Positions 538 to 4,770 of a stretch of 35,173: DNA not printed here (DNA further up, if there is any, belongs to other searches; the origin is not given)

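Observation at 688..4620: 1310-aa toxin-like protein combining bacterial annexin repeats with a glycine-zipper region and a variable C-terminal domain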

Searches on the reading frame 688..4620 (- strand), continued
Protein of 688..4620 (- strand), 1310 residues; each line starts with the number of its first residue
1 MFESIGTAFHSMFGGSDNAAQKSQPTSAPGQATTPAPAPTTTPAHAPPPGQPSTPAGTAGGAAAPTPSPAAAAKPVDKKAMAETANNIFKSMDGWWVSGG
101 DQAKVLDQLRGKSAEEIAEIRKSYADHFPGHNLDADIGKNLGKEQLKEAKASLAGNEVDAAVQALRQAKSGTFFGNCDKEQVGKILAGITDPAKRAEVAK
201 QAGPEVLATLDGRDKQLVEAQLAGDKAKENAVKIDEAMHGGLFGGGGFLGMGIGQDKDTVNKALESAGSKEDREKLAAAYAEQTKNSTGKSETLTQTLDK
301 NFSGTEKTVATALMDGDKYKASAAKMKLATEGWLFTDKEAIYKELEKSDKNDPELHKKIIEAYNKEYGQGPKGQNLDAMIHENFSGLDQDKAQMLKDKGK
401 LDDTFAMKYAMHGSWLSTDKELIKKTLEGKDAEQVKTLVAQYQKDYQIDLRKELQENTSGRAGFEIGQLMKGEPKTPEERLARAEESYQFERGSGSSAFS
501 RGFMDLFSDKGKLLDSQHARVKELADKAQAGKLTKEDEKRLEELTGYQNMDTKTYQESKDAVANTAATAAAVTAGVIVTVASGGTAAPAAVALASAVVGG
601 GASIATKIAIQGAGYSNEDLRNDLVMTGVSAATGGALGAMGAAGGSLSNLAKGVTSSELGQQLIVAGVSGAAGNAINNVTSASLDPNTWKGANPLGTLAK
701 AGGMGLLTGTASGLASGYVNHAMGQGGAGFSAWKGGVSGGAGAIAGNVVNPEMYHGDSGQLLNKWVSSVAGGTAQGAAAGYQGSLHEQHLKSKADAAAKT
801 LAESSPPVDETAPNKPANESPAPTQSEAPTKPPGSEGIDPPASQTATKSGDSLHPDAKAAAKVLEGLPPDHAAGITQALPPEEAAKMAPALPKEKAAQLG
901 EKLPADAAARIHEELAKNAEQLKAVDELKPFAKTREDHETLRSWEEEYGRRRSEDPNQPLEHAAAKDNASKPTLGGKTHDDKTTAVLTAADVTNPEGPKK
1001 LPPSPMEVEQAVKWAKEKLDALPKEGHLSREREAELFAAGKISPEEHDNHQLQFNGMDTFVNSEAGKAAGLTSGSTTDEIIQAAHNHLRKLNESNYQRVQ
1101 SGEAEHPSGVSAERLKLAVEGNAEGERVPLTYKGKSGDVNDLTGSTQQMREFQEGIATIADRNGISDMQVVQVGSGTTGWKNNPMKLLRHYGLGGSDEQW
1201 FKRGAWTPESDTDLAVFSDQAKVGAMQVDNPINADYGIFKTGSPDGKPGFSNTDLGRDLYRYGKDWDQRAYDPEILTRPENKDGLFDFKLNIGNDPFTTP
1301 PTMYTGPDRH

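Call 93: search_protein_families(library=padloc, proteins=[window:688-4620:-], max_evalue=0.01)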
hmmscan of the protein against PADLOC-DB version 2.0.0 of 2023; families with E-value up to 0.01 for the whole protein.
window:688-4620:- (1310 aa): 0 families

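Call 95: find_encoding_contigs(protein=P0037, flank=10000, max_places=2)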
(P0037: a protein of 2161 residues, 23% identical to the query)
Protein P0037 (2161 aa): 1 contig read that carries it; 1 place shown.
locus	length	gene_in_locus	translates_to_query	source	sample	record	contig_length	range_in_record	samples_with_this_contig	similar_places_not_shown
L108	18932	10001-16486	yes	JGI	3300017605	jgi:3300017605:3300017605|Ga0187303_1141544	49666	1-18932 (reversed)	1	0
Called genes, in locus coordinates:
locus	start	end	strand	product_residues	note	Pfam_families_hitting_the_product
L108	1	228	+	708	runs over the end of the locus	PF01436:NHL (faint)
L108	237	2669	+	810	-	-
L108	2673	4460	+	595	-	-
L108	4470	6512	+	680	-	-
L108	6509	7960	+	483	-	-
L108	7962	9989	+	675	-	PF22977:WHD, PF00004:AAA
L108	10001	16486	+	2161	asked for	PF00191:Annexin (faint), PF07591:PT-HINT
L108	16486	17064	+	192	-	-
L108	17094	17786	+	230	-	-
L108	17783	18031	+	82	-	-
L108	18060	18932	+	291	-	?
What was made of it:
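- The operon upstream of P0037 has no Pfam-recognisable eCIS core genes apart from the AAA ATPase (call 95).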
